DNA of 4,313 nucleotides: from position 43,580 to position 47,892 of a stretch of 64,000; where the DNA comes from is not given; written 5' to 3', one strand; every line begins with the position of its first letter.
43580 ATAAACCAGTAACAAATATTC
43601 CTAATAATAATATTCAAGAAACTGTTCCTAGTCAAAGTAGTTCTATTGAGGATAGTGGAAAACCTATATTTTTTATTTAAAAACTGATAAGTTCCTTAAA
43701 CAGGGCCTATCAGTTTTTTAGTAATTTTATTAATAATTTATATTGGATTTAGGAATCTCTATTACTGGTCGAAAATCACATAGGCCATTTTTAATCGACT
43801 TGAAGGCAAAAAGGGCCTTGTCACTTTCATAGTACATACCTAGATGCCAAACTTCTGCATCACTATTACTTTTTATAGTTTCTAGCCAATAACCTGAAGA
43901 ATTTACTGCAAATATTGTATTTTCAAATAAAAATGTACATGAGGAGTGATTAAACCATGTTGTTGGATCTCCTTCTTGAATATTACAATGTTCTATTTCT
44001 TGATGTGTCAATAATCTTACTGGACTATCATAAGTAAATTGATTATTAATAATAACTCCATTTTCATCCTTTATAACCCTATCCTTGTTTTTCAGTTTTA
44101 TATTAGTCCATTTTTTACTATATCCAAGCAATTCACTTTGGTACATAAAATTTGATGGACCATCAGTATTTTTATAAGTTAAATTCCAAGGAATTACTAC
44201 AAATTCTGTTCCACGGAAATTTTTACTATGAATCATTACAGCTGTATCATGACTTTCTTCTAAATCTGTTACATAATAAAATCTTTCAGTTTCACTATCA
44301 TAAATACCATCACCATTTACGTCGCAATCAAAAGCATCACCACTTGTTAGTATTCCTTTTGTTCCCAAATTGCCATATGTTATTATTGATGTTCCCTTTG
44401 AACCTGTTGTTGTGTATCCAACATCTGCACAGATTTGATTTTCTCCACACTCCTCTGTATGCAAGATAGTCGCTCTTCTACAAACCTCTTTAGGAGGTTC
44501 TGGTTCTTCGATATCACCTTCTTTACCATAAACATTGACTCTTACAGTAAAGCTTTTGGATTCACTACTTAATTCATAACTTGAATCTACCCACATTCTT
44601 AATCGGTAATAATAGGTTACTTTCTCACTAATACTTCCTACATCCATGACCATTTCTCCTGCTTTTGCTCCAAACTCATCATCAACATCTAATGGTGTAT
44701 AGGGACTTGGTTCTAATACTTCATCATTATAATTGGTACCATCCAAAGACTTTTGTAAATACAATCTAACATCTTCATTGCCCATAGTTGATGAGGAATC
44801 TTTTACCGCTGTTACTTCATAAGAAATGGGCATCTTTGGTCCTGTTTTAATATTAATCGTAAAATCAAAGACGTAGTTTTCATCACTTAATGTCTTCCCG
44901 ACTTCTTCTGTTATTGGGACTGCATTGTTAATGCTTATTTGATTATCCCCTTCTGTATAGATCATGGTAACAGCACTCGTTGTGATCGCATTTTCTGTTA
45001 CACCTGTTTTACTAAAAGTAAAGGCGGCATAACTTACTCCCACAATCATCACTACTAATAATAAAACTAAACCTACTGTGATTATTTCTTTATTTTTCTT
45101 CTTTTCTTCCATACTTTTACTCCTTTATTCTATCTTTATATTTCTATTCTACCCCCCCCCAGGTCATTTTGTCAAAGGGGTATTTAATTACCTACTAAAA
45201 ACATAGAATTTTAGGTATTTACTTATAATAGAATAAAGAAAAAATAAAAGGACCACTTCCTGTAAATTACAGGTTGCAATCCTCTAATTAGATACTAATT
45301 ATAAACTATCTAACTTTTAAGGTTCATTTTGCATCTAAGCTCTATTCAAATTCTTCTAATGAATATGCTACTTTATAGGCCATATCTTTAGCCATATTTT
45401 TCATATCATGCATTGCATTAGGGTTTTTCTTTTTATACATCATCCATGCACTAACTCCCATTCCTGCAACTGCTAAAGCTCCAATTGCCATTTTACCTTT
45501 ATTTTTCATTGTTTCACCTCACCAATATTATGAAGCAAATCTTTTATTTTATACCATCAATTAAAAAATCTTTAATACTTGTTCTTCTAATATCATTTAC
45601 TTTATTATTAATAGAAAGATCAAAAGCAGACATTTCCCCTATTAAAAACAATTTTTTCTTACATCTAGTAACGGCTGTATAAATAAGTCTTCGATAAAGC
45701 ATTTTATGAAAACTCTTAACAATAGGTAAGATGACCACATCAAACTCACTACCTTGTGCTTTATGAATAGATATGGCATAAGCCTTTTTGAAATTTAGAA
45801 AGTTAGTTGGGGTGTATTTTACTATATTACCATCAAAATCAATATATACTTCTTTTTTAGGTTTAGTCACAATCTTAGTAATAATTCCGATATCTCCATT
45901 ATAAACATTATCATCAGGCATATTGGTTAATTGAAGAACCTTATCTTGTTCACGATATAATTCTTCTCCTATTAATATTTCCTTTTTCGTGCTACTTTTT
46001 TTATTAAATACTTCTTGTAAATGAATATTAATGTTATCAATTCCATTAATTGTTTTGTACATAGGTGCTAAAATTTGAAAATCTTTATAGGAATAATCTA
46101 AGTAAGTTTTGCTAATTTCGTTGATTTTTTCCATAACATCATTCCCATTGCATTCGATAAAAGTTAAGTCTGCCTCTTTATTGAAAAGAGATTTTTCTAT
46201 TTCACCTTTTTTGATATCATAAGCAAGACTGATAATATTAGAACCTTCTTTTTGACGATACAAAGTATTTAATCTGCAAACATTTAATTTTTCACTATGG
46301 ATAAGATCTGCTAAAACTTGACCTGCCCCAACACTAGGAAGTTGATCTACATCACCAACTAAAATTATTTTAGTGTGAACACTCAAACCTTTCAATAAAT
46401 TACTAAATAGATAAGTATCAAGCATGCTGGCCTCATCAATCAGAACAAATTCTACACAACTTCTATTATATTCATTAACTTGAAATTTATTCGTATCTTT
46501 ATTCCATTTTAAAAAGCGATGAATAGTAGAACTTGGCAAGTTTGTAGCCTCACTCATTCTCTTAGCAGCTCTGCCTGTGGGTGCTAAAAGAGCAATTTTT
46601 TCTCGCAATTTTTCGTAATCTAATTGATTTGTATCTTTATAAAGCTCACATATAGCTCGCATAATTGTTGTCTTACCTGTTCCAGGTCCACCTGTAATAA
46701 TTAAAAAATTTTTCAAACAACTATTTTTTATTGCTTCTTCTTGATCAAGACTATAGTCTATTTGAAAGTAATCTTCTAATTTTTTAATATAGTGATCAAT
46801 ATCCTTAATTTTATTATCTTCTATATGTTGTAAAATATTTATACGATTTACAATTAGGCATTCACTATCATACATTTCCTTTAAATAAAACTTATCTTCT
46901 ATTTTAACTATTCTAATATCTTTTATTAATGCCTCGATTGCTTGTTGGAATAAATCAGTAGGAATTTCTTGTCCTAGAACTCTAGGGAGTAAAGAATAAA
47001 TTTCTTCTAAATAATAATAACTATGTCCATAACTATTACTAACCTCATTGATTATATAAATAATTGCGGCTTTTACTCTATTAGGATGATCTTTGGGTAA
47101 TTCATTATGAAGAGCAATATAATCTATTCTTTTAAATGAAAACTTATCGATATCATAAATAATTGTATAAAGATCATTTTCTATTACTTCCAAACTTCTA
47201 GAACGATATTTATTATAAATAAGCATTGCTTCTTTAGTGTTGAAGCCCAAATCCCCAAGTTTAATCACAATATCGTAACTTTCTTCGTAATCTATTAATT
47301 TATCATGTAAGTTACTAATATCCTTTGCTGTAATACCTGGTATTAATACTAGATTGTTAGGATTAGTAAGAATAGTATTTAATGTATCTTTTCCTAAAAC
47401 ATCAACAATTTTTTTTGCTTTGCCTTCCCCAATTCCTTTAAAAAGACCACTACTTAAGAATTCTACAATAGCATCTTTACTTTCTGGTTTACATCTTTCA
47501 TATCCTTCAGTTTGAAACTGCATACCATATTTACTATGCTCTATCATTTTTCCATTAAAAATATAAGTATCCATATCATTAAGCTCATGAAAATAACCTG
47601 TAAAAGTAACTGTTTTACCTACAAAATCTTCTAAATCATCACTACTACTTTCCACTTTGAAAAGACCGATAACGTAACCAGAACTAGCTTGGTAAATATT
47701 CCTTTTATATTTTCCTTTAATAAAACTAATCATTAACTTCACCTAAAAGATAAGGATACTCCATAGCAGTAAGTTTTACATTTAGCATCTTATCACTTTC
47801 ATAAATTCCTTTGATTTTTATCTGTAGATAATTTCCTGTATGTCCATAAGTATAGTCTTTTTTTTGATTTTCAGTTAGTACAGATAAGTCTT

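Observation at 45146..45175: A G9 homopolymer sits exactly in the -35/-10 spacer of a secreted-protein promoter, making it a candidate phase-variation switch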

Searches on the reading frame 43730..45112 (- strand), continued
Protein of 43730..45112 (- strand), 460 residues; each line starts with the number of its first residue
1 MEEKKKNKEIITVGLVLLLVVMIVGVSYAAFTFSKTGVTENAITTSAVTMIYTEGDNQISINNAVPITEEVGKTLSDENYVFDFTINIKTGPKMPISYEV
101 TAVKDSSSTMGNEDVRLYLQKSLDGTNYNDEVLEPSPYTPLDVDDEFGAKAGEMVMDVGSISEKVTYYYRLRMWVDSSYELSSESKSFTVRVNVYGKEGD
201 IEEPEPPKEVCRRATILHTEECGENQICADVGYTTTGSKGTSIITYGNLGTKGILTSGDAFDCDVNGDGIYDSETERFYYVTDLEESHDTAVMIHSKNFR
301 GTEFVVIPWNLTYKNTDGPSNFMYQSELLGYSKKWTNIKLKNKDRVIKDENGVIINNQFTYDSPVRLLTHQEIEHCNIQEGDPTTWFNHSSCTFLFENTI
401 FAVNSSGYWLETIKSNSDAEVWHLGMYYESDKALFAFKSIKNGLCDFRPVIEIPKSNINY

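Call 42: search_protein_families(library=pfam, proteins=[window:43730-45112:-, L067:2067-2696:+, L067:4569-6614:+, L038:4617-5789:+, L060:4800-5762:+, L012:167-955:+, L077:4434-5804:+], max_evalue=1)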
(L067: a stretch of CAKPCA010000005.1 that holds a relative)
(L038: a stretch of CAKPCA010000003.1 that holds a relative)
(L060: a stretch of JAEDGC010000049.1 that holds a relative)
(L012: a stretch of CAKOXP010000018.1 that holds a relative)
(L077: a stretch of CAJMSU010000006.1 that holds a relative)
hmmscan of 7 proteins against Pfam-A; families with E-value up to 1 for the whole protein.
window:43730-45112:- (460 aa): 2 families
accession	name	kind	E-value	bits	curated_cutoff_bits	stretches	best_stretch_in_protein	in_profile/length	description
PF20187.3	DUF6550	-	0.034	14.8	27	1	3-107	3-113/190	Family of unknown function (DUF6550)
PF11857.13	DUF3377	-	0.16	12.3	26.5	1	2-38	20-57/72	Domain of unknown function (DUF3377)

L067:2067-2696:+ (209 aa): 2 families
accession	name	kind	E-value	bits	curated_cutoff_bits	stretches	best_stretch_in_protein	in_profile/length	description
PF21939.1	Gp10_C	-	2.8e-16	61.1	27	1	73-208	3-139/139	Baseplate structural protein Gp10, C-terminal domain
PF18160.6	SLATT_5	-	0.79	9.5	29.5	0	8-39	32-63/192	SMODS and SLOG-associating 2TM effector domain family 5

L067:4569-6614:+ (681 aa): 3 families
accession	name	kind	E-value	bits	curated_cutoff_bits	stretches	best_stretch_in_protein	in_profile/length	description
PF07963.17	N_methyl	-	3.8e-07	29.8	21.2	1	4-27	1-24/27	Prokaryotic N-terminal methylation motif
PF19789.6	DUF6273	-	4.1e-05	23.9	23.5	1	362-428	103-170/172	Domain of unknown function (DUF6273)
PF20596.3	pAdhesive_11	-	0.007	16.9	24.3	1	78-166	5-89/112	Putative adhesive domain (group 11)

L038:4617-5789:+ (390 aa): 3 families
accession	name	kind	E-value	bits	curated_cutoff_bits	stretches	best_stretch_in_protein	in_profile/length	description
PF07963.17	N_methyl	-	2.8e-07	30.3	21.2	1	2-25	3-26/27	Prokaryotic N-terminal methylation motif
PF18918.5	DUF5669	-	0.0018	18.2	25.9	1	30-78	11-59/76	Family of unknown function (DUF5669)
PF19789.6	DUF6273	-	0.0055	17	23.5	1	326-383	112-170/172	Domain of unknown function (DUF6273)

L060:4800-5762:+ (320 aa): 1 family
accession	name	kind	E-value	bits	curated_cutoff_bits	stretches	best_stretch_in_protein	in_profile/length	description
PF23973.1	DUF7299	-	0.7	10.5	27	0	11-30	4-23/77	Family of unknown function (DUF7299)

L012:167-955:+ (262 aa): 2 families
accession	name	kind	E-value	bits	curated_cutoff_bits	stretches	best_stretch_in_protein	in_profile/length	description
PF21939.1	Gp10_C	-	2.1e-23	84.2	27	1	72-261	2-139/139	Baseplate structural protein Gp10, C-terminal domain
PF03335.18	Phage_fiber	-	0.34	11.6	20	0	169-177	2-10/14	Phage tail fibre repeat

L077:4434-5804:+ (456 aa): 2 families
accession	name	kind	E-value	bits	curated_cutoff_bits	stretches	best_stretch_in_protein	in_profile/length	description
PF19789.6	DUF6273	-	1.3e-05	25.6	23.5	1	363-448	87-169/172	Domain of unknown function (DUF6273)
PF18235.6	OST_P2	-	0.088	13.2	25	1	134-166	19-51/133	Oligosaccharyltransferase Peripheral 2 domain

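Call 58: predict_structure(alignment_id=A3)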
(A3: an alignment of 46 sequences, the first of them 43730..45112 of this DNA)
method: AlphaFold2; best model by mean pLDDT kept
length: 460 residues; sequences in the alignment: 46
mean_pLDDT: 74.3   pTM: 0.58
mean pLDDT of the five models: 74.3, 72.4, 69.9, 69.1, 69.0
residues with pLDDT >= 90: 88; 70-90: 223; 50-70: 86; < 50: 63
segments of 3 or more residues with pLDDT < 50: 1-9, 17-45, 68-78, 201-206, 303-306
pLDDT, mean of each block of 10 residues (from residue 1): 44 50 30 26 51 65 58 45 75 71 87 83 78 73 78 84 81 73 74 75 55 92 84 90 92 91 89 92 90 91 52 65 67 86 89 90 90 83 71 86 79 83 80 63 77 91
secondary structure, 60 per line:
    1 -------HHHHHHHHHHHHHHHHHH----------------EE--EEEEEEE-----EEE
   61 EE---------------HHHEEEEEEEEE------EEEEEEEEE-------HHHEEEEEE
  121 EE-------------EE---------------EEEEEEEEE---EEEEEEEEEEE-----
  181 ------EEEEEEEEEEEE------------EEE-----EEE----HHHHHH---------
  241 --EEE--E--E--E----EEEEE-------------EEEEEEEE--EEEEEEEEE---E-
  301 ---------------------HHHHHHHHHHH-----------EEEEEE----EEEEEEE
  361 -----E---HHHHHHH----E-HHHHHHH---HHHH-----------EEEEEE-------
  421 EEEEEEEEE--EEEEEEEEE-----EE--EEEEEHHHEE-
elements in order: H8-25 E46-52 E58-62 E81-89 E96-104 E115-122 E153-161 E165-175 E187-198 E211-213 E219-221 H226-231 E243-245 E259-263 E277-284 E287-295 H322-332 E344-349 E354-360 H370-376 H383-389 H393-396 E408-413 E421-429 E432-440 E450-454

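Call 68: fold_search(model_id=the predicted structure, library=pdb)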
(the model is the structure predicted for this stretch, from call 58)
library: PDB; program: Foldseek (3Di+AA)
matches with E <= 10: 987; with E <= 0.001: 1
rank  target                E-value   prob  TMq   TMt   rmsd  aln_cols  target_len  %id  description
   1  3abz_A                3.7e-04  0.98  0.16  0.10   9.7       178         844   13  Crystal structure of Se-Met labeled Beta-glucosidase from Kluyveromyces marxianus (released 2010-08-11)
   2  7lyu_B                1.1e-03  0.44  0.14  0.16  17.8       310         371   10  Reelin repeat 8 (released 2022-06-15)
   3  7vrn_I                1.3e-03  0.99  0.20  0.21  16.7       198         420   10  Structure of infectious bursal disease virus Gt strain (released 2022-03-30)
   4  2df7_O                1.4e-03  0.99  0.19  0.21  16.2       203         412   10  Crystal structure of infectious bursal disease virus VP2 subviral particle (released 2006-06-27)
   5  2df7_K                1.7e-03  0.99  0.19  0.21  15.6       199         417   11  Crystal structure of infectious bursal disease virus VP2 subviral particle (released 2006-06-27)
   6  2df7_H                1.8e-03  0.99  0.20  0.21  16.9       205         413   12  Crystal structure of infectious bursal disease virus VP2 subviral particle (released 2006-06-27)
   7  7wrk                  1.8e-03  0.97  0.16  0.35  10.0       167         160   17  Structure of hypothetical protein TTHA1873 from Thermus thermophilus (released 2022-03-09)
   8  2df7_L                1.9e-03  1.00  0.20  0.22   7.4       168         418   12  Crystal structure of infectious bursal disease virus VP2 subviral particle (released 2006-06-27)
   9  2df7_D                2.2e-03  0.99  0.19  0.21  16.3       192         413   11  Crystal structure of infectious bursal disease virus VP2 subviral particle (released 2006-06-27)
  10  8ad2_A                2.6e-03  0.93  0.15  0.31   8.8       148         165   10  Tobacco lectin Nictaba in complex with triacetylchitotriose (released 2023-01-18)
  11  2df7_F                2.7e-03  0.98  0.19  0.21  16.2       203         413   10  Crystal structure of infectious bursal disease virus VP2 subviral particle (released 2006-06-27)
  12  8xck_F                2.7e-03  0.51  0.12  0.16  19.6       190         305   15  Closed state of central tail fiber of bacteriophage lambda (released 2024-05-01)
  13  4jo5                  3.0e-03  0.93  0.16  0.34  10.6       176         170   10  CBM3a-L domain with flanking linkers from scaffoldin cipA of cellulosome of Clostridium thermocellum (released 2013-07-17)
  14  4a44                  3.0e-03  0.77  0.12  0.30  11.8       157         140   12  CpGH89CBM32-5, from Clostridium perfringens, in complex with the Tn Antigen (released 2012-04-04)
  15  2df7_S                3.2e-03  1.00  0.19  0.21   7.5       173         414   13  Crystal structure of infectious bursal disease virus VP2 subviral particle (released 2006-06-27)
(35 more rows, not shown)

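Call 71: search_solved_structures(query=A3, max_evalue=1, show_alignments=2)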
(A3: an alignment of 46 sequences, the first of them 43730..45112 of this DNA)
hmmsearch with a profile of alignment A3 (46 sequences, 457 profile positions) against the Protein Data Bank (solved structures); distinct sequences matched with E-value up to 1: 0.

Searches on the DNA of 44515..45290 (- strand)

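Call 77: search_dna_similar(query=window:44515-45290:-, collection=plasmids, mode=distant, max_rows=10)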
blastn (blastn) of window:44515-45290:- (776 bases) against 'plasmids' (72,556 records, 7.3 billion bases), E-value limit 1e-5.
No match.

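Call 78: search_dna_similar(query=window:44515-45290:-, collection=phages, mode=distant, max_rows=10)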
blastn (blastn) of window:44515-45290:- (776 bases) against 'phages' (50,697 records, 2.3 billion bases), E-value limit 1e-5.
No match.

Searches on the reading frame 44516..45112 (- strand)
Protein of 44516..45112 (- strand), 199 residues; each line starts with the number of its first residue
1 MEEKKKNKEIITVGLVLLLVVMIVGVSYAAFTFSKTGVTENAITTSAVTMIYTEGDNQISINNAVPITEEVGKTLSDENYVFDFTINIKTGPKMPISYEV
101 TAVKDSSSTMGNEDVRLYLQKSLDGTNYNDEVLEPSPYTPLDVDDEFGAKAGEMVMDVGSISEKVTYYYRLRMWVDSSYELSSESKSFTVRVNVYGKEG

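Call 33: find_related_loci(query=window:44516-45112:-, collection=metagenome_contigs, flank=3000)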
Query seq(199 aa) (199 aa) in metagenome_contigs; peptide patterns used: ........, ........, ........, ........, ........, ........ (x = any residue, [..] = any of these).
294 stretches matched a pattern, but none encodes a relative of the query by tblastn (E <= 1e-3).

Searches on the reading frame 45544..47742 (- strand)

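Call 6: search_protein_families(library=pfam, proteins=[window:45544-47742:-], max_evalue=0.01)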
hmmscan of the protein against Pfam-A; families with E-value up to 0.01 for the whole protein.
window:45544-47742:- (732 aa): 20 families
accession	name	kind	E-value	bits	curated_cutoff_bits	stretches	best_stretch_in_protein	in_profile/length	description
PF13245.12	AAA_19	-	2.1e-41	141.7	25.1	1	334-472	1-133/134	AAA domain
PF13604.12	AAA_30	-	2.8e-40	138.5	27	1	331-525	3-182/191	AAA domain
PF14490.11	HHH_RecD2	-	1e-25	89.9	27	1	153-242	3-92/92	ATP-dependent RecD2 DNA helicase HHH domain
PF18335.7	SH3_13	-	1e-18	67.3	41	1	571-636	1-65/65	ATP-dependent RecD-like DNA helicase SH3 domain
PF13538.12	UvrD_C_2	-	2.1e-18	66.3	27.4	1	654-701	2-52/52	UvrD-like helicase C-terminal domain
PF23139.1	OB_YrrC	-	1.4e-15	57.4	27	1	7-86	3-76/76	ATP-dependent DNA helicase YrrC, OB-fold domain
PF01443.25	Viral_helicase1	-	8e-11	42.6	21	2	348-496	2-126/228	Viral superfamily 1 RNA helicase core domain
PF13086.12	AAA_11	-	1.4e-08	35.3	27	1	333-387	5-59/257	AAA domain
PF00580.27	UvrD-helicase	-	3.4e-05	24.1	23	1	333-399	4-64/271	UvrD/REP helicase N-terminal domain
PF20720.3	nSTAND3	-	5e-05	23.5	27.2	1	339-371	12-44/155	Novel STAND NTPase 3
PF13401.12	AAA_22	-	0.00013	22.7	27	1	344-463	5-122/130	AAA domain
PF09848.15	SLFN-g3_helicase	-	0.00035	20.4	24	1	345-443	2-93/354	Schlafen group 3, DNA/RNA helicase domain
PF24883.2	NPHP3_N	-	0.00048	20.8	24.8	1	341-462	19-129/164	Nephrocystin 3, N-terminal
PF13087.12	AAA_12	-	0.0011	19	27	1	655-704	140-194/195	AAA domain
PF00004.35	AAA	-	0.0023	18.8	21.2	0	348-368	2-22/131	ATPase family associated with various cellular activities (AAA)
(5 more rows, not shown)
